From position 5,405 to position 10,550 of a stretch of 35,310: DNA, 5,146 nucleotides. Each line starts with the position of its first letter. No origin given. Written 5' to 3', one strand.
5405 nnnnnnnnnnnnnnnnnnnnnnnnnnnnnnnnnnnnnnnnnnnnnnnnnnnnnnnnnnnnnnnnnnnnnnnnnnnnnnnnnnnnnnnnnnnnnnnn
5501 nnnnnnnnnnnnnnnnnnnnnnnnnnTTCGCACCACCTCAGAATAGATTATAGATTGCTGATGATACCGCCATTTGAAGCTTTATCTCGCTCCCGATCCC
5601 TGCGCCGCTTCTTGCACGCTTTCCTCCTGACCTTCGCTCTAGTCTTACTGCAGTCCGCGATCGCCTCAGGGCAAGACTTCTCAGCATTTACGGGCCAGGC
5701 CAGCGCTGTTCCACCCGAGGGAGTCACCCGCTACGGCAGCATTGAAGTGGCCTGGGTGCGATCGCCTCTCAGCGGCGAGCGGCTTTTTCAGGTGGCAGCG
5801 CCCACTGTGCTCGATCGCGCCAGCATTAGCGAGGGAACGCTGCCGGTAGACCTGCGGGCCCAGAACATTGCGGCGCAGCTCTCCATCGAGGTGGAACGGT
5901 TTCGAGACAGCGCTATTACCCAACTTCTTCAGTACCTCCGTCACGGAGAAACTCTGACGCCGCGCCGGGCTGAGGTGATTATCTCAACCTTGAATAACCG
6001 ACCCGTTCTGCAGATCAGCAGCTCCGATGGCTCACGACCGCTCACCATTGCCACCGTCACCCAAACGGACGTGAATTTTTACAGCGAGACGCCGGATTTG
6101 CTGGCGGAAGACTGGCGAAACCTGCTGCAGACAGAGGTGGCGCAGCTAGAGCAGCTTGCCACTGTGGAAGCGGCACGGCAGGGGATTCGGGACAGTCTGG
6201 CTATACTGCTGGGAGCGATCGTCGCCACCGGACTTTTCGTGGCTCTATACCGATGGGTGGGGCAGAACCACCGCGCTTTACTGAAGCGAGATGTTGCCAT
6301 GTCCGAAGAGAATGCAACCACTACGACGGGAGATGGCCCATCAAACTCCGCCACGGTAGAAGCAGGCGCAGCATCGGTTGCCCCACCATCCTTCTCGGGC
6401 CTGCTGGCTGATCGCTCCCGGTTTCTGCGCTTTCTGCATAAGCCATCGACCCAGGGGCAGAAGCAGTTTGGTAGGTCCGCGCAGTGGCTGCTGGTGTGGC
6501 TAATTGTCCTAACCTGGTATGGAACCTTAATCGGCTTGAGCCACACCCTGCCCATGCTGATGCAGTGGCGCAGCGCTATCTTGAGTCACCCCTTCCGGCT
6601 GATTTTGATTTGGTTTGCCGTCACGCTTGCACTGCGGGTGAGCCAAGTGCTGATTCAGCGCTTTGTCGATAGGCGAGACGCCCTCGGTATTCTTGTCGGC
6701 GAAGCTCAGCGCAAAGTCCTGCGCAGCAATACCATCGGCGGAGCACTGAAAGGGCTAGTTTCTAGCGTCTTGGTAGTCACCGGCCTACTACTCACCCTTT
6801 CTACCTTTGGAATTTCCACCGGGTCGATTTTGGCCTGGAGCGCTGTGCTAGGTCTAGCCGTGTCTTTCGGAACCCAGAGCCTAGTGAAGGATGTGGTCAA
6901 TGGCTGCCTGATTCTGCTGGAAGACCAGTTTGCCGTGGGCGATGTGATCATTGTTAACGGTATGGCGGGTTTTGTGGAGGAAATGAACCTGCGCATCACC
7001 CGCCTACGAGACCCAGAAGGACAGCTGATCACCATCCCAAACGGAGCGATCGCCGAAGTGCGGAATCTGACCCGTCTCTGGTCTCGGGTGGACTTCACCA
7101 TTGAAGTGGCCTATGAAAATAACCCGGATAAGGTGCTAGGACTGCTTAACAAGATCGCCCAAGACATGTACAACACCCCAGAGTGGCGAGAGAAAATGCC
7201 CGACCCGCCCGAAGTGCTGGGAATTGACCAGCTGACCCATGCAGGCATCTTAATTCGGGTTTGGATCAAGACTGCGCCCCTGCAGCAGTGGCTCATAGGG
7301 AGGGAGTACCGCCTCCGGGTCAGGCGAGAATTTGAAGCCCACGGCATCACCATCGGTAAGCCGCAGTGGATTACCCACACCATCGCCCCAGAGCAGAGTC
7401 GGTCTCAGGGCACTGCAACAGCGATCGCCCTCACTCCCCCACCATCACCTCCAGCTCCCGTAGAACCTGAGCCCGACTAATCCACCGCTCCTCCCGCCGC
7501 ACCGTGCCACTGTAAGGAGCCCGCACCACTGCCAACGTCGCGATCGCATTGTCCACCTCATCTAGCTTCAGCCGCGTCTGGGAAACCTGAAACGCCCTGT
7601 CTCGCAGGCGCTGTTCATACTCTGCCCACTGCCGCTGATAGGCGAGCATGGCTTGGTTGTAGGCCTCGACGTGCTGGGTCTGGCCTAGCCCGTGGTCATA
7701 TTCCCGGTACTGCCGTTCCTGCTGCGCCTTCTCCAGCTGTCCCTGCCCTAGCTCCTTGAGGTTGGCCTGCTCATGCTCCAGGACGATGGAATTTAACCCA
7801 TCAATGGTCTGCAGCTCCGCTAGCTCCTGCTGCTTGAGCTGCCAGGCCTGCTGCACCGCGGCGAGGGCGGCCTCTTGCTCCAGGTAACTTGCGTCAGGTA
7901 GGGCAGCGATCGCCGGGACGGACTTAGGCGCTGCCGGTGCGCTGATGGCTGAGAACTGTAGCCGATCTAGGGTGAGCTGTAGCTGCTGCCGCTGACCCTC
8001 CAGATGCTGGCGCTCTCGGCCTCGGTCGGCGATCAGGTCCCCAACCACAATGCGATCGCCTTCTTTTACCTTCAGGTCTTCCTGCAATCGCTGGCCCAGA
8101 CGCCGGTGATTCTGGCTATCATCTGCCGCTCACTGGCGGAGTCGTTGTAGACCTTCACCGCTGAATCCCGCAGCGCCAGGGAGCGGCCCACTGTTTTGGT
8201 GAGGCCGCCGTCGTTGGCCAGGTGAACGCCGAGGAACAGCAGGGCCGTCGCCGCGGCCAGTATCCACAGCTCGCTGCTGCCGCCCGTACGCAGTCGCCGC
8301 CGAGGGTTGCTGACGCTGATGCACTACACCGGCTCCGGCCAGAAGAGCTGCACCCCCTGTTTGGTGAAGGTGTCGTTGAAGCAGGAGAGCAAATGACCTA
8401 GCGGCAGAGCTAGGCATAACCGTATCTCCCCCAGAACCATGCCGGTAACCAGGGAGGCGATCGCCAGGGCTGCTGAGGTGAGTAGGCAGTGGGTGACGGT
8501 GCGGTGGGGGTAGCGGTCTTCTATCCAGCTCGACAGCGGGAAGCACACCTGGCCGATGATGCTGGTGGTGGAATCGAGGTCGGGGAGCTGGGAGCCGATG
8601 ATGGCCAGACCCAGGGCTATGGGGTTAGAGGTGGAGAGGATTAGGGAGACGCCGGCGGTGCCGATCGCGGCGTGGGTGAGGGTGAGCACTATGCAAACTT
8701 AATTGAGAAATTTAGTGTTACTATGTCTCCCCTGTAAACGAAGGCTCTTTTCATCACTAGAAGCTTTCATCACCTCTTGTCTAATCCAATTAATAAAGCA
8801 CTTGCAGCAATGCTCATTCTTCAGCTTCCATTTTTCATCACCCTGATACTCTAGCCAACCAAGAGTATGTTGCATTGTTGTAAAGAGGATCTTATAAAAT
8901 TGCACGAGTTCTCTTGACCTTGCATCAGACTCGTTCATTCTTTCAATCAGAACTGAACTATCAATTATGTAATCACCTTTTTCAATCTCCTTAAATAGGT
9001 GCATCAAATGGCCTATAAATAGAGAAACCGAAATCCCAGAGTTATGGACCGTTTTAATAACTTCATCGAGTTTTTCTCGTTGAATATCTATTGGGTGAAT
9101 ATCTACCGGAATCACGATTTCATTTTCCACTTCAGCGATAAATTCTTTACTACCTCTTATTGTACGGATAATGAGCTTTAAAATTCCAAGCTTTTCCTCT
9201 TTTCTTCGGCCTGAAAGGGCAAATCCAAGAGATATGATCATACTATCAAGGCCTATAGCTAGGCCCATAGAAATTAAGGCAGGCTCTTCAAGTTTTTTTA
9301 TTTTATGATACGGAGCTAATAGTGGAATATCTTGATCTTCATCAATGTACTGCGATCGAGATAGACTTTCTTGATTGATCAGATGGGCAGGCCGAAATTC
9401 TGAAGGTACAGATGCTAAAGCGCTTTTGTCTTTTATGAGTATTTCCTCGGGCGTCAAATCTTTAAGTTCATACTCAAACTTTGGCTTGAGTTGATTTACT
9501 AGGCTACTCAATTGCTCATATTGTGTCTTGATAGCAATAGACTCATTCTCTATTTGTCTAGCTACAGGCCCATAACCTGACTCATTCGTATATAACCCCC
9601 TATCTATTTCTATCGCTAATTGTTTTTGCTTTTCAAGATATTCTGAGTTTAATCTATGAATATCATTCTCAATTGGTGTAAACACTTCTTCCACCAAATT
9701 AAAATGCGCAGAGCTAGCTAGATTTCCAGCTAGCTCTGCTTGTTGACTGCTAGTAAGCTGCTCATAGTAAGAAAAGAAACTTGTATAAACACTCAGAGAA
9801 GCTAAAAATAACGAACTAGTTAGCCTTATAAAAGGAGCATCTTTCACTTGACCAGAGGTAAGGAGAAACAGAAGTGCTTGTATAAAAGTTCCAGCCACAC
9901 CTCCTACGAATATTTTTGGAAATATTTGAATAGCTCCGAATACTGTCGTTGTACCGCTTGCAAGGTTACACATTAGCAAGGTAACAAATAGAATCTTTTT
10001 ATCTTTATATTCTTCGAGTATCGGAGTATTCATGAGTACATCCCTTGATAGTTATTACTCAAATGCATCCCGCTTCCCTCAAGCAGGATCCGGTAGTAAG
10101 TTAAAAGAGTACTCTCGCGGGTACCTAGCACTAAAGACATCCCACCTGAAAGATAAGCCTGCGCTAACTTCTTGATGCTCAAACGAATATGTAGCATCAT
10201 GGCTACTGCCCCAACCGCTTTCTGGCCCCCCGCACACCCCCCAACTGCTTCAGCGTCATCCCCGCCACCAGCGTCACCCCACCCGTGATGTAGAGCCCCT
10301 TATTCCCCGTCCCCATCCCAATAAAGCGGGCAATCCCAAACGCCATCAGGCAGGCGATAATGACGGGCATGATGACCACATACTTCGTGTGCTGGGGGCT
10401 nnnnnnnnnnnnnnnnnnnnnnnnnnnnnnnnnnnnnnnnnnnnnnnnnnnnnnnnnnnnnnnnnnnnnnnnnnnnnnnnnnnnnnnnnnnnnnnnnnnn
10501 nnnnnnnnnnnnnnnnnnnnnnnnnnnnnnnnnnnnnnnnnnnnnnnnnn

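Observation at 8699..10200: Compositionally foreign two-gene cassette (56-aa HTH-like ORF plus 444-aa multi-TM/coiled-coil protein) inside a GC-rich operon-like string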

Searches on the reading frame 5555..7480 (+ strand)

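Call 4: search_protein_families(library=pfam, proteins=[window:5555-7480:+], max_evalue=0.01)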
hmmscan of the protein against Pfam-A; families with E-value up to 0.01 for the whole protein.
window:5555-7480:+ (641 aa): 3 families
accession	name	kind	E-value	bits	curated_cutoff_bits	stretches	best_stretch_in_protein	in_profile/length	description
PF00924.24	MS_channel_2nd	-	5e-20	71.8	20.2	1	443-507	2-68/68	Mechanosensitive ion channel, beta-domain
PF21082.3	MS_channel_3rd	-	2.5e-16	60.3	21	1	512-600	1-88/88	Mechanosensitive ion channel MscS, C-terminal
PF21088.3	MS_channel_1st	-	0.00028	21.3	23.1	1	405-441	6-42/42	Mechanosensitive ion channel, transmembrane helices 2/3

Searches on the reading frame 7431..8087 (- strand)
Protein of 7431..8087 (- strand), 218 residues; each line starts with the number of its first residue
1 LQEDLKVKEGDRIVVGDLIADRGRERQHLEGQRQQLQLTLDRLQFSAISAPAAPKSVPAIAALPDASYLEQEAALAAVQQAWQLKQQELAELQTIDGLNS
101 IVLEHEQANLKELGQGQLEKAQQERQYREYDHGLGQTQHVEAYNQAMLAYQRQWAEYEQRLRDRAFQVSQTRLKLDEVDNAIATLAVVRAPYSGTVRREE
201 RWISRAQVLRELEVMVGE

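Call 4: search_protein_families(library=pfam, proteins=[window:7431-8087:-], max_evalue=0.01)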
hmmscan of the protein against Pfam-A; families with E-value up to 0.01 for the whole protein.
window:7431-8087:- (218 aa): 0 families

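Call 5: search_protein_families(library=padloc, proteins=[window:7431-8087:-], max_evalue=0.01)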
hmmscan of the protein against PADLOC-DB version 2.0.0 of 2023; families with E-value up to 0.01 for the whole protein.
window:7431-8087:- (218 aa): 0 families

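Call 7: search_protein_families(library=ncbifam, proteins=[window:7431-8087:-], max_evalue=0.01)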
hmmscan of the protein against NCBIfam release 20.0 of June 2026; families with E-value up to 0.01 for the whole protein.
window:7431-8087:- (218 aa): 1 family
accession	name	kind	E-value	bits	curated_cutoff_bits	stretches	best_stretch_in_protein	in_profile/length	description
TIGR03794.1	NHLM_micro_HlyD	equivalog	0.0016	17.4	156.2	1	4-196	71-264/421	NHLP bacteriocin system secretion protein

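Call 8: search_protein_families(library=phrogs, proteins=[window:7431-8087:-], max_evalue=0.01)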
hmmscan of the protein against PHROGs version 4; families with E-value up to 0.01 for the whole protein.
window:7431-8087:- (218 aa): 0 families

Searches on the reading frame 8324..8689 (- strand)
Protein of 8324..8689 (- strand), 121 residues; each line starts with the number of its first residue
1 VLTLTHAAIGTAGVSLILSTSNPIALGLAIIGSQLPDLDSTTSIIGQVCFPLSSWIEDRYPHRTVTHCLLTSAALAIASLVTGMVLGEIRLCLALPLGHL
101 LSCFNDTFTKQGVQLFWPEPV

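Call 4: search_protein_families(library=pfam, proteins=[window:8324-8689:-], max_evalue=0.01)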
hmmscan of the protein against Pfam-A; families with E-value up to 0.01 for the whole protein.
window:8324-8689:- (121 aa): 1 family
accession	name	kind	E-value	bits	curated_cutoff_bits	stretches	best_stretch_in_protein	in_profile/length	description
PF04307.19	YdjM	-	1.4e-22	80.5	29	1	1-118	1-118/176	YdjM inner membrane protein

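Call 5: search_protein_families(library=padloc, proteins=[window:8324-8689:-], max_evalue=0.01)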
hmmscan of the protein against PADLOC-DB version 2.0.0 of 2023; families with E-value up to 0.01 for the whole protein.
window:8324-8689:- (121 aa): 0 families

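Call 7: search_protein_families(library=ncbifam, proteins=[window:8324-8689:-], max_evalue=0.01)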
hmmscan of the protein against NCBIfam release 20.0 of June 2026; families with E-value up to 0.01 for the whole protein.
window:8324-8689:- (121 aa): 1 family
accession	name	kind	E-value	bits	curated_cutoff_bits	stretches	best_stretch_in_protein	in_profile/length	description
NF008651.0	PRK11648.1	equivalog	3.2e-09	36.8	216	1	29-118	38-129/196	metal-dependent hydrolase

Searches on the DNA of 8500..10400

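Call 66: search_rna_families(source=window, start=8500, end=10400, threshold=evalue, max_evalue=1)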
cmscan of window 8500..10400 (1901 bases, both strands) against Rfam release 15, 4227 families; matches with E-value up to 1: 1.
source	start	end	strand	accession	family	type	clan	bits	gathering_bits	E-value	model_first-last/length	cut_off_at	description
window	8802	8845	-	RF01281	snoR35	Gene; snRNA; snoRNA; CD-box;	CL00053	17.8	40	0.96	1-81/81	no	Small nucleolar RNA snoR35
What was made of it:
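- Tried and rejected: Rfam on the block found nothing (call 66).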

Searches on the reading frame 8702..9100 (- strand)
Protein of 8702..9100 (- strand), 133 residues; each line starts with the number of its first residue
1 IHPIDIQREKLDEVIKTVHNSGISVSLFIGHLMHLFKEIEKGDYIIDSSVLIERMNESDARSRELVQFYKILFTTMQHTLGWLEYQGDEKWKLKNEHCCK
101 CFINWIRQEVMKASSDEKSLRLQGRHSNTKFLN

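Call 91: predict_structure(alignment_id=A4)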
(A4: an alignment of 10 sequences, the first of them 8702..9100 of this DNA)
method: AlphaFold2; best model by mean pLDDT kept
length: 133 residues; sequences in the alignment: 10
mean_pLDDT: 80.5   pTM: 0.74
mean pLDDT of the five models: 80.5, 80.4, 79.2, 78.6, 77.8
residues with pLDDT >= 90: 36; 70-90: 75; 50-70: 12; < 50: 10
segments of 3 or more residues with pLDDT < 50: 124-133
pLDDT, mean of each block of 10 residues (from residue 1): 75 91 88 78 82 73 87 93 91 90 90 78 46 36
secondary structure, 60 per line:
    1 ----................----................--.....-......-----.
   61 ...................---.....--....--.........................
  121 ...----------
elements in order: H5-20 H25-35 E36-40 E43-47 H49-54 H60-79 E83-87 E90-93 H96-123
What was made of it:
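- C-terminal domain model, pLDDT 80.5 and pTM 0.74 (call 91).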

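Call 93: fold_search(model_id=the predicted structure, library=pdb)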
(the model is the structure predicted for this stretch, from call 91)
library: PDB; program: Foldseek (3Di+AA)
matches with E <= 10: 218; with E <= 0.001: 0
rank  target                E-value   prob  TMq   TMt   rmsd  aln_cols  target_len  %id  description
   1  2fmy_A                1.6e-01  0.69  0.37  0.26   5.7       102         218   12  CO-dependent transcription factor CooA from Carboxydothermus hydrogenoformans (Imidazole-bound form) (released 2007-01-16)
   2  7zw0_sh               5.2e-01  0.13  0.27  0.07  10.0       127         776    7  FAP-80S Complex - Rotated state (released 2022-10-05)
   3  3i54_C                6.7e-01  0.30  0.36  0.26   9.7       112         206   10  Crystal structure of MtbCRP in complex with cAMP (released 2009-09-08)
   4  8dk1_E                7.1e-01  0.21  0.30  0.25   6.8        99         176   14  CryoEM structure of JetABC (head construct) from Pseudomonas aeruginosa PA14 (released 2022-10-05)
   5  3f6o_A                9.7e-01  0.18  0.32  0.40   8.1       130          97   10  Crystal structure of ArsR family transcriptional regulator, RHA00566 (released 2008-11-25)
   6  9ilk_MODEL_1_A        1.0e+00  0.28  0.44  0.49   6.2       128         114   17  monomeric SarA, truncation of residue 20-124 (released 2025-10-15)
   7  4a2u_F                1.0e+00  0.16  0.31  0.21   6.4        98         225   11  CRP(CAP) from Myco. Tuberculosis, with cAMP (released 2012-10-10)
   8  3fm5_D                1.0e+00  0.14  0.33  0.32   9.4       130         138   12  X-ray crystal structure of transcriptional regulator (MarR family) from Rhodococcus sp. RHA1 (released 2009-02-03)
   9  9gmb_E                1.0e+00  0.08  0.24  0.17  13.7       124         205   11  MukEF in complex with the phage protein gp5.9 (released 2025-03-26)
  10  2hr3_C                1.1e+00  0.16  0.33  0.33   9.9       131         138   14  Crystal structure of putative transcriptional regulator protein from Pseudomonas aeruginosa PA01 at 2.4 A resolution (released 2006-09-19)
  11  3r6s_A                1.2e+00  0.15  0.31  0.21   9.8       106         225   13  Crystal structure of GlxR transcription factor from Corynebacterium glutamicum with cAMP (released 2012-03-28)
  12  2d1h_B                1.2e+00  0.13  0.31  0.37   8.7       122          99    9  Crystal structure of ST1889 protein from thermoacidophilic archaeon Sulfolobus tokodaii (released 2006-09-05)
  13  4hbl_B                1.2e+00  0.13  0.33  0.32  11.4       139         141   14  Crystal structure of AbfR of Staphylococcus epidermidis (released 2013-01-02)
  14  2d1h_A                1.2e+00  0.11  0.28  0.33   8.3       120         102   12  Crystal structure of ST1889 protein from thermoacidophilic archaeon Sulfolobus tokodaii (released 2006-09-05)
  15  8dk1_F                1.3e+00  0.11  0.28  0.21   9.8       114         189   12  CryoEM structure of JetABC (head construct) from Pseudomonas aeruginosa PA14 (released 2022-10-05)
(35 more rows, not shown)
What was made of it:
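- Its top Foldseek hits are nearly all winged-helix proteins (CooA/CRP, ArsR, MarR, SarA, TubR, MukE/JetB), but all at E > 0.1 (call 93).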

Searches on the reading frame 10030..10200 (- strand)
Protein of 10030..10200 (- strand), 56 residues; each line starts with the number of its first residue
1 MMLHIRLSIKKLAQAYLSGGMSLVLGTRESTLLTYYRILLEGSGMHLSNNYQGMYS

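Call 4: search_protein_families(library=pfam, proteins=[window:10030-10200:-], max_evalue=0.01)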
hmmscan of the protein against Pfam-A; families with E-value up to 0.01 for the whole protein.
window:10030-10200:- (56 aa): 0 families

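Call 5: search_protein_families(library=padloc, proteins=[window:10030-10200:-], max_evalue=0.01)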
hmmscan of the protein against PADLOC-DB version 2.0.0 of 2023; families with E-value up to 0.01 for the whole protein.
window:10030-10200:- (56 aa): 0 families

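Call 7: search_protein_families(library=ncbifam, proteins=[window:10030-10200:-], max_evalue=0.01)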
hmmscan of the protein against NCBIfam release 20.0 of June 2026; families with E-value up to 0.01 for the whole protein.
window:10030-10200:- (56 aa): 0 families

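Call 8: search_protein_families(library=phrogs, proteins=[window:10030-10200:-], max_evalue=0.01)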
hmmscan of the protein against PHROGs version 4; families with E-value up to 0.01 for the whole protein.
window:10030-10200:- (56 aa): 0 families

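Call 65: find_homologous_proteins(query=window:10030-10200:-, max_evalue=0.1)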
Query window:10030-10200:- (56 aa): 1 proteins with E <= 0.1 among 1 candidates.
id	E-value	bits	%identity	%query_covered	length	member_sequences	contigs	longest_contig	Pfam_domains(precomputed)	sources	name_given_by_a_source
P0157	1.2e-26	108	100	98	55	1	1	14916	-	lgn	-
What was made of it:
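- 10030..10200 (-): 56-aa leader ORF, probably fortuitous. It reads from the old YdjM-like start into the insert and ends in an ATGA overlap with the 444-aa start, so it could couple translation. Its only database match is itself (call 65).
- On HTH regulator / antitoxin-like small partner: It is an orphan (call 65).
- The small ORF has no homolog in 5.8 billion proteins other than itself (call 65).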
